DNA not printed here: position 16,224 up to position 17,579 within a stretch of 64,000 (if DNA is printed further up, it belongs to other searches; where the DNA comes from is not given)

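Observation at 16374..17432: TsaC(YrdC)-TsaE(YjeE) fusion protein for t6A37 biosynthesis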

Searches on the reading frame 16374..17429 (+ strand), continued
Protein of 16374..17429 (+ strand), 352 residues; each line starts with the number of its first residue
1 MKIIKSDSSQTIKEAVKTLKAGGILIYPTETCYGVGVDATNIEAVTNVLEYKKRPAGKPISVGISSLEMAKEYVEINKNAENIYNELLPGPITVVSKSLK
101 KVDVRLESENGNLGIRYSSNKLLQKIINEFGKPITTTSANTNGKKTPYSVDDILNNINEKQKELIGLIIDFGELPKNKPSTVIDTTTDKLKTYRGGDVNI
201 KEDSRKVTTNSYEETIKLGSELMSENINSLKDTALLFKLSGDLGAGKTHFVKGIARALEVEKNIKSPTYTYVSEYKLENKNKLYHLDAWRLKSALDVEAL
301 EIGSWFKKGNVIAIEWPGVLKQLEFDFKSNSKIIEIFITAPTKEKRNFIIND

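Call 42: find_homologous_proteins(query=L016:11076-12182:+, max_evalue=1e-20)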
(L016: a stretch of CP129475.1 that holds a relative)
Query L016:11076-12182:+ (369 aa): 7817 proteins with E <= 1e-20 among 8000 candidates; the best 120 are listed.
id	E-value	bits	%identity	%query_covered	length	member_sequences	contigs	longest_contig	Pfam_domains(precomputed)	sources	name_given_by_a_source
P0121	1.0e-233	792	97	100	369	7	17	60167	PF00814.32,PF22521.3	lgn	-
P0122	7.2e-125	435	57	97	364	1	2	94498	PF00814.32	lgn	-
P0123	3.5e-121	422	56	97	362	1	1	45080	PF00814.32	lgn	-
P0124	2.1e-117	410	54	97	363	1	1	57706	PF00814.32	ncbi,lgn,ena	-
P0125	9.7e-117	408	55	96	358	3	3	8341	PF00814.32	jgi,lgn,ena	-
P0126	4.1e-114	399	53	97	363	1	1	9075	PF00814.32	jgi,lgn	jgi:N6-L-threonylcarbamoyladenine synthase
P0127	1.3e-113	398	52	96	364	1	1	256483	PF00814.32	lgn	-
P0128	1.1e-111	391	52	95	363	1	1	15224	PF00814.32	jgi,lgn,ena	-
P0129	1.6e-111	391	52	94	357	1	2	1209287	PF00814.32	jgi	jgi:N6-L-threonylcarbamoyladenine synthase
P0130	5.4e-111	389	53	95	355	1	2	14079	PF00814.32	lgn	-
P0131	5.7e-111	389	54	94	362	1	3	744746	PF00814.32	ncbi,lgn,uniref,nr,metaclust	ncbi:MAG: tRNA N6-adenosine threonylcarbamoyltransferase [candidate division WS6 bacterium OLB20]|un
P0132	2.0e-110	387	52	94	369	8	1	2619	PF00814.32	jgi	-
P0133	4.6e-110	386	51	96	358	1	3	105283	PF00814.32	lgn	-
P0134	5.3e-110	386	52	95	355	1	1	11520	PF00814.32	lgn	-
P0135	8.3e-110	385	53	95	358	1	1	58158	PF00814.32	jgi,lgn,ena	-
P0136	3.2e-109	383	51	94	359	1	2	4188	PF00814.32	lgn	-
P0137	5.1e-109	382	51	95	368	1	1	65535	PF00814.32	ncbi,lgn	ncbi:MAG: tRNA (adenosine(37)-N6)-threonylcarbamoyltransferase complex transferase subunit TsaD [Can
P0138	6.1e-109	382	51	94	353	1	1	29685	PF00814.32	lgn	-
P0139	2.1e-108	380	51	95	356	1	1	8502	PF00814.32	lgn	-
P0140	2.6e-108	380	51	95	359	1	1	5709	PF00814.32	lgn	-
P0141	3.0e-108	380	52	94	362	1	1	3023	PF00814.32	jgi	jgi:N6-L-threonylcarbamoyladenine synthase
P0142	4.7e-107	376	50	96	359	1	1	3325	PF00814.32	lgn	-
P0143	4.9e-107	376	50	96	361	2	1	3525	PF00814.32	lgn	-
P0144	6.3e-107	376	49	99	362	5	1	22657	PF00814.32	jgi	jgi:N6-L-threonylcarbamoyladenine synthase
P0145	2.2e-106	374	50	96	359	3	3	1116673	PF00814.32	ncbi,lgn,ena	-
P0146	3.1e-106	373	51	94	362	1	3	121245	PF00814.32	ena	-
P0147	4.5e-106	373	50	94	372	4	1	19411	PF00814.32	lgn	-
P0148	4.7e-106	373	51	95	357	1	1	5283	PF02543.22,PF00814.32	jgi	jgi:N6-L-threonylcarbamoyladenine synthase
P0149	6.6e-106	372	53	96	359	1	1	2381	PF00814.32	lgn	-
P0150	2.8e-105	370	50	94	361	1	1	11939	PF00814.32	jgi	-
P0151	3.8e-105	370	50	95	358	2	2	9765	PF00814.32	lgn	-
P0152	4.0e-105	370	50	95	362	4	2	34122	PF00814.32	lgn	-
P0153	4.3e-105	370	51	95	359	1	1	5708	PF00814.32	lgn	-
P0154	7.3e-105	369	53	94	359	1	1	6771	PF00814.32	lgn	-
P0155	8.9e-105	368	51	95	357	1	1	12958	PF00814.32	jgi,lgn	jgi:N6-L-threonylcarbamoyladenine synthase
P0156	1.6e-104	368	51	94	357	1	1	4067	PF00814.32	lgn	-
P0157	2.5e-104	367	51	95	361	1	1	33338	PF00814.32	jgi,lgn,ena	-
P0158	4.6e-104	366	50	94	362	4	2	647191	PF00814.32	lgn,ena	-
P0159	5.0e-104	366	51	94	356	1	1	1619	PF00814.32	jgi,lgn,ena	-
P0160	6.9e-104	366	49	97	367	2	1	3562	PF00814.32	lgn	-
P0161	6.9e-104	366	51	96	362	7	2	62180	PF00814.32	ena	-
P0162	7.4e-104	365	49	99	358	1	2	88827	PF00814.32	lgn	-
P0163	8.9e-104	365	47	94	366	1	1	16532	PF00814.32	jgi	jgi:N6-L-threonylcarbamoyladenine synthase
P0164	1.5e-103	365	51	94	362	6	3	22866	PF00814.32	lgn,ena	-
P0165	2.5e-103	364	52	94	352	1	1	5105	PF00814.32,PF22521.3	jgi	jgi:N6-L-threonylcarbamoyladenine synthase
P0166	2.8e-103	364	52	94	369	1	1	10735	PF00814.32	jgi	-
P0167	2.8e-103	364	51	94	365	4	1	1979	PF00814.32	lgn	-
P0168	4.4e-103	363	50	96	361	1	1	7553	PF00814.32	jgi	-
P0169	4.8e-103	363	50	96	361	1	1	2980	PF00814.32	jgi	jgi:N6-L-threonylcarbamoyladenine synthase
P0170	5.0e-103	363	49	95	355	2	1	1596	PF00814.32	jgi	jgi:N6-L-threonylcarbamoyladenine synthase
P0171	5.6e-103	363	49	96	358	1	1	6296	PF00814.32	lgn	-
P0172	5.6e-103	363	49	96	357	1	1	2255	PF00814.32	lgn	-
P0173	6.1e-102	359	51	95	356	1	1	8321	PF00814.32,PF22521.3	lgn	-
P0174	7.0e-102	359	50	96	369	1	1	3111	PF00814.32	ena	-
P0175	7.2e-102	359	50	94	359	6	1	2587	PF00814.32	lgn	-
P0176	8.9e-102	359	50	96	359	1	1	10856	PF00814.32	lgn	-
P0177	9.3e-102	359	50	95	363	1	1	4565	PF00814.32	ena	-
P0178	1.1e-101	358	50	94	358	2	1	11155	PF00814.32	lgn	-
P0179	4.3e-101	356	48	96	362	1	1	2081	PF00814.32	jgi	-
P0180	6.7e-101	356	50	94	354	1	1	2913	PF00814.32,PF22521.3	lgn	-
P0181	7.0e-101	356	51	95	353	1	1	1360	PF00814.32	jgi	jgi:N6-L-threonylcarbamoyladenine synthase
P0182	8.9e-101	355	49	95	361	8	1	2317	PF00814.32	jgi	-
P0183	1.2e-100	355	50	94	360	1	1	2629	PF00814.32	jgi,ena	-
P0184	1.4e-100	355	48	94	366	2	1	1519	PF00814.32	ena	-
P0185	2.1e-100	354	50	94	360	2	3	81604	PF00814.32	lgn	-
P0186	3.7e-100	353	49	95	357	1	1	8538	PF00814.32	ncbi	-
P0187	6.1e-100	353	47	95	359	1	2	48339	PF00814.32,PF22521.3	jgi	jgi:N6-L-threonylcarbamoyladenine synthase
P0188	6.2e-100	353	47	96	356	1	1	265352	PF00814.32,PF22521.3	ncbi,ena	-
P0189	8.0e-100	352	48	96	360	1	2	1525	PF00814.32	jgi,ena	jgi:N6-L-threonylcarbamoyladenine synthase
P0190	9.0e-100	352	50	99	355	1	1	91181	PF00814.32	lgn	-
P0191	1.6e-99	351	48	97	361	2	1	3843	PF00814.32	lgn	-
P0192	3.6e-99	350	49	94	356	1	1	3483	PF00814.32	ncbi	-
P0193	1.3e-98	348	48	94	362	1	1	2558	PF02543.22,PF00814.32,PF22521.3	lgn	-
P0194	1.6e-98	348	47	95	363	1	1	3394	PF00814.32,PF22521.3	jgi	jgi:N6-L-threonylcarbamoyladenine synthase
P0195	1.9e-98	348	46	94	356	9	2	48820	PF00814.32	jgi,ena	-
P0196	3.0e-98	347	47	94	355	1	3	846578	PF00814.32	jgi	jgi:N6-L-threonylcarbamoyladenine synthase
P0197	3.1e-98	347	48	97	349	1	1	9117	PF00814.32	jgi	jgi:N6-L-threonylcarbamoyladenine synthase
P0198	3.1e-98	347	48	95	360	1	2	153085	PF00814.32,PF22521.3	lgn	-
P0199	5.1e-98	346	48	95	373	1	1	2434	PF00814.32,PF22521.3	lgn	-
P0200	7.2e-98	346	48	96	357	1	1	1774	PF00814.32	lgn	-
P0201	9.5e-98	345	48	94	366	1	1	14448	PF00814.32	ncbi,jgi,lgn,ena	ncbi:MAG: tRNA (adenosine(37)-N6)-threonylcarbamoyltransferase complex transferase subunit TsaD [bac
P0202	1.0e-97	345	47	96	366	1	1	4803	PF00814.32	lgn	-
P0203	1.1e-97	345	51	91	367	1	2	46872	PF00814.32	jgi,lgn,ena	-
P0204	1.6e-97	345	48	97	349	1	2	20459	PF00814.32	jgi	jgi:N6-L-threonylcarbamoyladenine synthase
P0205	2.1e-97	344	49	94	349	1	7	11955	PF00814.32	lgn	-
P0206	2.2e-97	344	49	95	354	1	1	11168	PF02543.22,PF00814.32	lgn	-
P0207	3.8e-97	343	49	94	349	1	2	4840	PF00814.32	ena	-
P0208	3.8e-97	343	48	97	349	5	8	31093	PF00814.32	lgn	-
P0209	6.6e-97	343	49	94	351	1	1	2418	PF00814.32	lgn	-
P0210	1.0e-96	342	47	97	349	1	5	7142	PF00814.32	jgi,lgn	jgi:N6-L-threonylcarbamoyladenine synthase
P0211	1.2e-96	342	49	95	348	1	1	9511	PF02543.22,PF00814.32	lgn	-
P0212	1.7e-96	341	49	95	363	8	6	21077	PF00814.32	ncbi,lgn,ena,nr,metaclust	ncbi:MAG: putative tRNA threonylcarbamoyladenosine biosynthesis protein Gcp [Candidatus Levybacteria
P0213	2.0e-96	341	47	97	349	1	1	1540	PF00814.32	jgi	jgi:N6-L-threonylcarbamoyladenine synthase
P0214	2.1e-96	341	46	94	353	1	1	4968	PF00814.32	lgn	-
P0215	2.9e-96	341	48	95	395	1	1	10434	PF00814.32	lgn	-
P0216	4.4e-96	340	50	94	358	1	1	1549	PF02543.22,PF00814.32,PF22521.3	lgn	-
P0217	4.7e-96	340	46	95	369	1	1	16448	PF00814.32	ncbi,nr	ncbi:tRNA (adenosine(37)-N6)-threonylcarbamoyltransferase complex transferase subunit TsaD [Candidat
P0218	4.8e-96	340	47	97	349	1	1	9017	PF00814.32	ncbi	-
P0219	4.9e-96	340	47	95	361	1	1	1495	PF00814.32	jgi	-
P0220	5.1e-96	340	45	96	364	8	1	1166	PF00814.32,PF22521.3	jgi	-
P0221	5.9e-96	339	49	94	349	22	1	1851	PF00814.32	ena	-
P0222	6.2e-96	339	47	94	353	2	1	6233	PF00814.32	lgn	-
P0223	7.7e-96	339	48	94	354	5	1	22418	PF00814.32,PF22521.3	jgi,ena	-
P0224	1.1e-95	339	46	95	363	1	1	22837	PF00814.32,PF22521.3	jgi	-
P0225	1.4e-95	338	46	97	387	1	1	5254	PF00814.32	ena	-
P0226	2.2e-95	338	46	95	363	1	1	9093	PF00814.32,PF22521.3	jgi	-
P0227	3.2e-95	337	47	95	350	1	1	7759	PF00814.32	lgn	-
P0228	3.7e-95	337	49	94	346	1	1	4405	PF00814.32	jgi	jgi:N6-L-threonylcarbamoyladenine synthase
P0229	5.0e-95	336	47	96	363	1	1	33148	PF00814.32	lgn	-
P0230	5.7e-95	336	48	95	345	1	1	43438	PF00814.32,PF22521.3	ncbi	-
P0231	5.8e-95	336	48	95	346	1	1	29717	PF00814.32,PF22521.3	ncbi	-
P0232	5.9e-95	336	47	94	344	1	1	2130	PF00814.32,PF22521.3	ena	-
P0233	1.2e-94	335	47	94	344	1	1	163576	PF02543.22,PF00814.32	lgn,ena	-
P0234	1.7e-94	335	46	95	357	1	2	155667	PF00814.32,PF22521.3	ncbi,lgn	-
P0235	1.7e-94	335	48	94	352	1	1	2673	PF00814.32,PF22521.3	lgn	-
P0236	2.1e-94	334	49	94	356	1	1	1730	PF00814.32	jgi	jgi:N6-L-threonylcarbamoyladenine synthase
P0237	2.4e-94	334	45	94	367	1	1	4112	PF00814.32,PF22521.3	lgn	-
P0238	3.3e-94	334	48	96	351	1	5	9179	PF00814.32,PF22521.3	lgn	-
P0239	6.1e-94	333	47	94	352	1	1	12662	PF00814.32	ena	-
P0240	1.0e-93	332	49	95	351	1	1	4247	PF00814.32,PF22521.3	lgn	-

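Call 43: fold_search(model_id=the predicted structure, library=pdb)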
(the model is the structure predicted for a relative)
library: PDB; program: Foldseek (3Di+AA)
matches with E <= 10: 960; with E <= 0.001: 38
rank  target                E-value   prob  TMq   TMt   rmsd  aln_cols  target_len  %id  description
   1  6f87_A                4.9e-19  1.00  0.54  0.55  12.3       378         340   19  Crystal structure of P. abyssi Sua5 complexed with L-threonine and PPi (released 2018-04-25)
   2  6f89_B                4.0e-18  1.00  0.54  0.58  12.0       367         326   20  Structure of H234A/Y235A P.abyssi Sua5 (released 2018-04-25)
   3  9dg5_B                6.8e-18  1.00  0.52  0.56  11.8       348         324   21  Thermotoga maritima threonylcarbamoyl adenylate synthase (TsaC2) in complex with L-threonine, magnesium and ATP (released 2025-11-12)
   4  3aje                  1.2e-17  1.00  0.54  0.58  11.5       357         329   19  Crystal structure of S. tokodaii Sua5 complexed with L-threonine and AMPPNP (released 2011-04-13)
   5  6f8y_C                1.4e-17  1.00  0.54  0.56  11.8       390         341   19  Crystal structure of P. abyssi Sua5 complexed with L-threonine (released 2018-04-25)
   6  9dsv_A                1.5e-17  1.00  0.54  0.59  11.4       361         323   20  Thermotoga maritima threonylcarbamoyl adenylate synthase (TsaC2) in complex with N-carboxy-L-threonine, magnesium and  (released 2025-10-29)
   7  9dsq_B                1.7e-17  1.00  0.53  0.58  11.5       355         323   21  Thermotoga maritima threonylcarbamoyl adenylate synthase (TsaC2) in complex with products TC-AMP and pyrophosphate (released 2025-10-29)
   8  6f89_A                1.7e-17  1.00  0.54  0.55  11.4       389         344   20  Structure of H234A/Y235A P.abyssi Sua5 (released 2018-04-25)
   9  9dsq_A                2.3e-17  1.00  0.55  0.60  11.5       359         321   21  Thermotoga maritima threonylcarbamoyl adenylate synthase (TsaC2) in complex with products TC-AMP and pyrophosphate (released 2025-10-29)
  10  9dsw_B                2.6e-17  1.00  0.54  0.58  11.1       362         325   21  Thermotoga maritima threonylcarbamoyl adenylate synthase (TsaC2) in complex with L-threonine (released 2025-10-29)
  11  9d3h_B                5.3e-17  1.00  0.54  0.56  11.3       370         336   21  Thermotoga maritima threonylcarbamoyl adenylate synthase (TsaC2) in complex with N-carboxy-L-threonine, magnesium and  (released 2025-12-10)
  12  2eqa                  6.3e-17  1.00  0.51  0.55  10.9       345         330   18  Crystal Structure of the hypothetical Sua5 protein from Sulfolobus tokodaii (released 2008-01-15)
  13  9d3h_A                6.3e-17  1.00  0.53  0.56  10.2       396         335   20  Thermotoga maritima threonylcarbamoyl adenylate synthase (TsaC2) in complex with N-carboxy-L-threonine, magnesium and  (released 2025-12-10)
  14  1k7j                  1.8e-14  1.00  0.50  0.83   2.6       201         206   27  Structural Genomics, protein TF1 (released 2002-08-14)
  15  1hru_B                2.2e-12  1.00  0.45  0.82   2.8       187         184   27  THE STRUCTURE OF THE YRDC GENE PRODUCT FROM E.COLI (released 2001-01-31)
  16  1htw_A                7.9e-12  1.00  0.38  0.80   2.2       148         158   26  COMPLEX OF HI0065 WITH ADP AND MAGNESIUM (released 2002-08-07)
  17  1hru_A                1.3e-11  1.00  0.44  0.79   2.6       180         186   27  THE STRUCTURE OF THE YRDC GENE PRODUCT FROM E.COLI (released 2001-01-31)
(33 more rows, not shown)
